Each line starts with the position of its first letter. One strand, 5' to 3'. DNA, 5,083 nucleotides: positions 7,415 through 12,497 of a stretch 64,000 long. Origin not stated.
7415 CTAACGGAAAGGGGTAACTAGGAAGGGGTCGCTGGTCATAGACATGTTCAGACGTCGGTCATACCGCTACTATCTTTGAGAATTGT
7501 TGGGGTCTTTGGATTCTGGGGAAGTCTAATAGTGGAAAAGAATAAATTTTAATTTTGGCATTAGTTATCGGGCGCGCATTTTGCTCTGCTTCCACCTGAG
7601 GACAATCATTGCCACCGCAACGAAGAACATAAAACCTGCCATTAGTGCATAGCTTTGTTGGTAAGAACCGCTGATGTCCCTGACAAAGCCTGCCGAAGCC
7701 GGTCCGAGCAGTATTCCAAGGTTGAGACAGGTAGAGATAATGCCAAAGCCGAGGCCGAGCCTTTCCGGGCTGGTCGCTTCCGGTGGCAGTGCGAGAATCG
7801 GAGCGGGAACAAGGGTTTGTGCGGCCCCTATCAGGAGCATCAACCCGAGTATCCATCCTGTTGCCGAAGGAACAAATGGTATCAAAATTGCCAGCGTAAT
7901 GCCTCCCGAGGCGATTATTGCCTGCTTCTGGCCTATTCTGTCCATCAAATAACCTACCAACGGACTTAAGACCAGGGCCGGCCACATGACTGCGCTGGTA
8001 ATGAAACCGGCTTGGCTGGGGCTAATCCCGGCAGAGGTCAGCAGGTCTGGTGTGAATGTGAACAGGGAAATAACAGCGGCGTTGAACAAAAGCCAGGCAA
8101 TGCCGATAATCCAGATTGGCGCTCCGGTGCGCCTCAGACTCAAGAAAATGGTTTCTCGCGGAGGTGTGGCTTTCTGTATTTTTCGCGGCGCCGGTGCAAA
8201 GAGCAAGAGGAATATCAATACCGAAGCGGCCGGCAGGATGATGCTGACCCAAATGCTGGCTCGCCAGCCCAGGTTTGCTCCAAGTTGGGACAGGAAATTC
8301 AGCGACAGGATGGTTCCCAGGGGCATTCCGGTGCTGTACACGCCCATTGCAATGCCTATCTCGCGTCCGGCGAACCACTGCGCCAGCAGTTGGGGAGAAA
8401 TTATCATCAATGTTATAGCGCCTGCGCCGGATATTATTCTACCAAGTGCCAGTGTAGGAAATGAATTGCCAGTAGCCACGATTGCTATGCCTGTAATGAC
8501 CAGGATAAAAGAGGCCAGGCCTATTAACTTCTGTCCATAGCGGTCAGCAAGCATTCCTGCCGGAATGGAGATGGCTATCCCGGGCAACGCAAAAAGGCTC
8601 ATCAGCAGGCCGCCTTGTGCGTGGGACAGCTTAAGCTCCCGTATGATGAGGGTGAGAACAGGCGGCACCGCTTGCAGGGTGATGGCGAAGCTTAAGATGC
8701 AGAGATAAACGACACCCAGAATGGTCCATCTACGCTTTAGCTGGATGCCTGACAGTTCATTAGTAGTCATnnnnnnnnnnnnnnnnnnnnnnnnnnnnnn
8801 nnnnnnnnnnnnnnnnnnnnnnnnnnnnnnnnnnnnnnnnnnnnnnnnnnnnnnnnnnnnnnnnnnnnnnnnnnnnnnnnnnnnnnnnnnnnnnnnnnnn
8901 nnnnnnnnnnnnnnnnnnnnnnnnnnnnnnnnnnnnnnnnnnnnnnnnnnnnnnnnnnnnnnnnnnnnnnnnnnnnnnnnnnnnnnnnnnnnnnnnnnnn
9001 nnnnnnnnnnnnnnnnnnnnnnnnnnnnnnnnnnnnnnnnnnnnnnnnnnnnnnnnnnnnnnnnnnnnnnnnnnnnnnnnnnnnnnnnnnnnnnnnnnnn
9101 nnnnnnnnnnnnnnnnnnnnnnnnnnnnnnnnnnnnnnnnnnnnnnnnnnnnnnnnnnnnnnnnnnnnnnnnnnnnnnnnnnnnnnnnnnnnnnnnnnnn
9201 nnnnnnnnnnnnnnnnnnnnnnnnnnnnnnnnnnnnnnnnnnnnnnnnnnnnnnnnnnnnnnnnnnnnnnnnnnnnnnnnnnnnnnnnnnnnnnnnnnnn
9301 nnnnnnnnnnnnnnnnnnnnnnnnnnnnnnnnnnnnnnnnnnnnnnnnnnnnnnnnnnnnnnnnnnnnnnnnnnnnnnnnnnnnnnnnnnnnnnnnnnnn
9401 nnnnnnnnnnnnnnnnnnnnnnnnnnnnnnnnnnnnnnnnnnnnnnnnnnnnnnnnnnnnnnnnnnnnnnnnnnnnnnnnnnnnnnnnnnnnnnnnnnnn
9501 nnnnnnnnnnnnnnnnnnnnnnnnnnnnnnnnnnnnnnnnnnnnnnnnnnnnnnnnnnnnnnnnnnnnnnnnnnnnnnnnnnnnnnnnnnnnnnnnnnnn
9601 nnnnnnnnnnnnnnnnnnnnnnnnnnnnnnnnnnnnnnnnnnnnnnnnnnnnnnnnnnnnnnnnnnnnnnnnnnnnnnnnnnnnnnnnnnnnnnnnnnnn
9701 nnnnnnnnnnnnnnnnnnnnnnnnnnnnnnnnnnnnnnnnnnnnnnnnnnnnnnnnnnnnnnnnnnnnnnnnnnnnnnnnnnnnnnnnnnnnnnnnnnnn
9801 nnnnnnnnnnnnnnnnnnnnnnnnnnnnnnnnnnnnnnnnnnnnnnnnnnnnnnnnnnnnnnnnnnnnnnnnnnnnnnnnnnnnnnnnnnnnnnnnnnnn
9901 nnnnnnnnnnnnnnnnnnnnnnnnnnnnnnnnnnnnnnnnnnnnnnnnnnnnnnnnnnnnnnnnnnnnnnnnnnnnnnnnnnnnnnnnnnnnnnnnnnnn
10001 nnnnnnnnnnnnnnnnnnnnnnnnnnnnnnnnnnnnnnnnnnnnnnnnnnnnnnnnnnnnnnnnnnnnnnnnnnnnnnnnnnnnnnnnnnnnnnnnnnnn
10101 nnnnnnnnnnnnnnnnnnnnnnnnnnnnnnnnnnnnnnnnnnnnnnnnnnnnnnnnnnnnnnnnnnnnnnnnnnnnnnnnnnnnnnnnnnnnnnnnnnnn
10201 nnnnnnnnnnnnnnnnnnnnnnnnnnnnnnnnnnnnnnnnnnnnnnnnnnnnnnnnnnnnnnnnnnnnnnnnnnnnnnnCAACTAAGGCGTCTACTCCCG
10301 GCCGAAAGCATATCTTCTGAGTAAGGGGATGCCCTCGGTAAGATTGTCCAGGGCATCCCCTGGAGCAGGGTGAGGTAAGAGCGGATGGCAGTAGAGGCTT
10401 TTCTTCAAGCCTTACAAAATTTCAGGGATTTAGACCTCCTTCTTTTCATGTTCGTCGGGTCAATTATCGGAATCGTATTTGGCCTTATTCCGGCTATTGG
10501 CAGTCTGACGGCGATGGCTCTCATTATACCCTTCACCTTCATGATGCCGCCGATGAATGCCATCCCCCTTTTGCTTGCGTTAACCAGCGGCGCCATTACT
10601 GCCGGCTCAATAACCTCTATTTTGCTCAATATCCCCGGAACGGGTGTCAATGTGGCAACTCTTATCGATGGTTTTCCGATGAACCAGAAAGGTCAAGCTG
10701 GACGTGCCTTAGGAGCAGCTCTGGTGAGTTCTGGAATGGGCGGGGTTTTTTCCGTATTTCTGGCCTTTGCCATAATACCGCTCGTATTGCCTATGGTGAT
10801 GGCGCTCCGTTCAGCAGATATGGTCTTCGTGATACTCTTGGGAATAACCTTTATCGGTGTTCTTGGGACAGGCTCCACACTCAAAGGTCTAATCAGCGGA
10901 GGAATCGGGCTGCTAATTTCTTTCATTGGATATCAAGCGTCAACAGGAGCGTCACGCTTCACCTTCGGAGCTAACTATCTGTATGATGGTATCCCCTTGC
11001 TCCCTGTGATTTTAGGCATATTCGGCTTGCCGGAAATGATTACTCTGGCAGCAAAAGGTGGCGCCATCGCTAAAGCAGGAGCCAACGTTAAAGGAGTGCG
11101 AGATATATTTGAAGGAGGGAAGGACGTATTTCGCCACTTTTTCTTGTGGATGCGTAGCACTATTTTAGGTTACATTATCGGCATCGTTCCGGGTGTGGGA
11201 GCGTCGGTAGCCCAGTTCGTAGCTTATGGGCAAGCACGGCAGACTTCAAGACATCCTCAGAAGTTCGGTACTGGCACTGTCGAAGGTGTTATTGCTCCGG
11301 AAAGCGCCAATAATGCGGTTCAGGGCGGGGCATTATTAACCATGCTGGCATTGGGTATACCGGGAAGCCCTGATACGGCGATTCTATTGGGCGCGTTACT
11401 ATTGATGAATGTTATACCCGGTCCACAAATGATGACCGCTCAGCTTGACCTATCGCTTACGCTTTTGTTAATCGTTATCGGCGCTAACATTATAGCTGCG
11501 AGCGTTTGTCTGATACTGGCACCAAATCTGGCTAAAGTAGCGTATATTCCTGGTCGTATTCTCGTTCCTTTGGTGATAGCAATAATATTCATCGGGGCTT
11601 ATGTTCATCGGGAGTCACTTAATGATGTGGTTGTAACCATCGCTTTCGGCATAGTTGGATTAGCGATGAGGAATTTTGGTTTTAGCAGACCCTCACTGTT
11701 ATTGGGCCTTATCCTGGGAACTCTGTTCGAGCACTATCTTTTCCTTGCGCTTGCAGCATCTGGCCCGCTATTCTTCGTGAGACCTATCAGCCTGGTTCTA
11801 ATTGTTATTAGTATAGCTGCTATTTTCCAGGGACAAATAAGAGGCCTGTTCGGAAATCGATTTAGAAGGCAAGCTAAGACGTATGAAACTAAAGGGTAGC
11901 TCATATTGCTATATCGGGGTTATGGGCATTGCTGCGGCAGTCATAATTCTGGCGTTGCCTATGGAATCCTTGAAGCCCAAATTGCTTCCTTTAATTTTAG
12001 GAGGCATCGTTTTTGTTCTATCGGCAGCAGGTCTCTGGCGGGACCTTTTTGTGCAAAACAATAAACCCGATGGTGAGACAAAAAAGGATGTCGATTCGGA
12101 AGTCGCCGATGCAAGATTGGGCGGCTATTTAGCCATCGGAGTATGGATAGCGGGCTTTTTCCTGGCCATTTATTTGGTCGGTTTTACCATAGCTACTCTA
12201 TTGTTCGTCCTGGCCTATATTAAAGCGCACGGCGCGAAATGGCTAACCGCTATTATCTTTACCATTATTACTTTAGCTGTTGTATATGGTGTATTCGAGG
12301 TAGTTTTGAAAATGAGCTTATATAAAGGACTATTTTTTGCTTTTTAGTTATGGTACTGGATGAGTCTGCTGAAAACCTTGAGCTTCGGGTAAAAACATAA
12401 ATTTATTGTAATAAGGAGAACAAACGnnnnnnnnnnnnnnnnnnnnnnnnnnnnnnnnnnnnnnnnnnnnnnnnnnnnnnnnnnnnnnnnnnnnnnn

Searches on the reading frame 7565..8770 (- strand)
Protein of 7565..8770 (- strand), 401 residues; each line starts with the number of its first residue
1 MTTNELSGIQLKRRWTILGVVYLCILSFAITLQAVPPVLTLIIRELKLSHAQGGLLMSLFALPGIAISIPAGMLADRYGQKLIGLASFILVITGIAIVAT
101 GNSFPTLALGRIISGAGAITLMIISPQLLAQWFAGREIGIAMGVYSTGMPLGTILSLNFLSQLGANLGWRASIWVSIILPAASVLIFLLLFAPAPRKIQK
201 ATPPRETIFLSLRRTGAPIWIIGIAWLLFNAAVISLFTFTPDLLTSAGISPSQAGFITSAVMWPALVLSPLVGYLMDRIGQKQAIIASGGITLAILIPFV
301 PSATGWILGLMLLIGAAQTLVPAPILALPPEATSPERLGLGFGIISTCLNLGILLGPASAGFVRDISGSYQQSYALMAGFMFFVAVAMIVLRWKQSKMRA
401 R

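Call 7: search_protein_families(library=pfam, proteins=[window:7565-8770:-])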
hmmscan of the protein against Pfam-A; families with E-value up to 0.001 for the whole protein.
window:7565-8770:- (401 aa): 2 families
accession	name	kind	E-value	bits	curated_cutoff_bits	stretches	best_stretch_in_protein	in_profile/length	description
PF07690.21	MFS_1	-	5.4e-51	174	33.4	2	22-243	2-228/347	Major Facilitator Superfamily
PF06779.20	MFS_4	-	6.9e-08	32.7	26.3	1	37-387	14-362/364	Uncharacterised MFS-type transporter YbfB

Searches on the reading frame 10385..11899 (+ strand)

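Call 7: search_protein_families(library=pfam, proteins=[window:10385-11899:+])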
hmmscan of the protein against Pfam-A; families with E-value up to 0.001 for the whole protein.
window:10385-11899:+ (504 aa): 1 family
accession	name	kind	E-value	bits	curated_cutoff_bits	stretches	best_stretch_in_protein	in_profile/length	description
PF01970.21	TctA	-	2e-124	415.9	28.9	1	19-440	1-423/423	Tripartite tricarboxylate transporter TctA family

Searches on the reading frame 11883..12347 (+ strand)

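Call 7: search_protein_families(library=pfam, proteins=[window:11883-12347:+])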
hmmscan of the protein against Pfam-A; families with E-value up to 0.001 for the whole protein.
window:11883-12347:+ (154 aa): 1 family
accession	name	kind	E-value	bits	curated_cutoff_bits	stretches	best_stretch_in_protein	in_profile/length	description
PF07331.16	TctB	-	2.3e-16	60.7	29.1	1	17-146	4-136/137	Tripartite tricarboxylate transporter TctB family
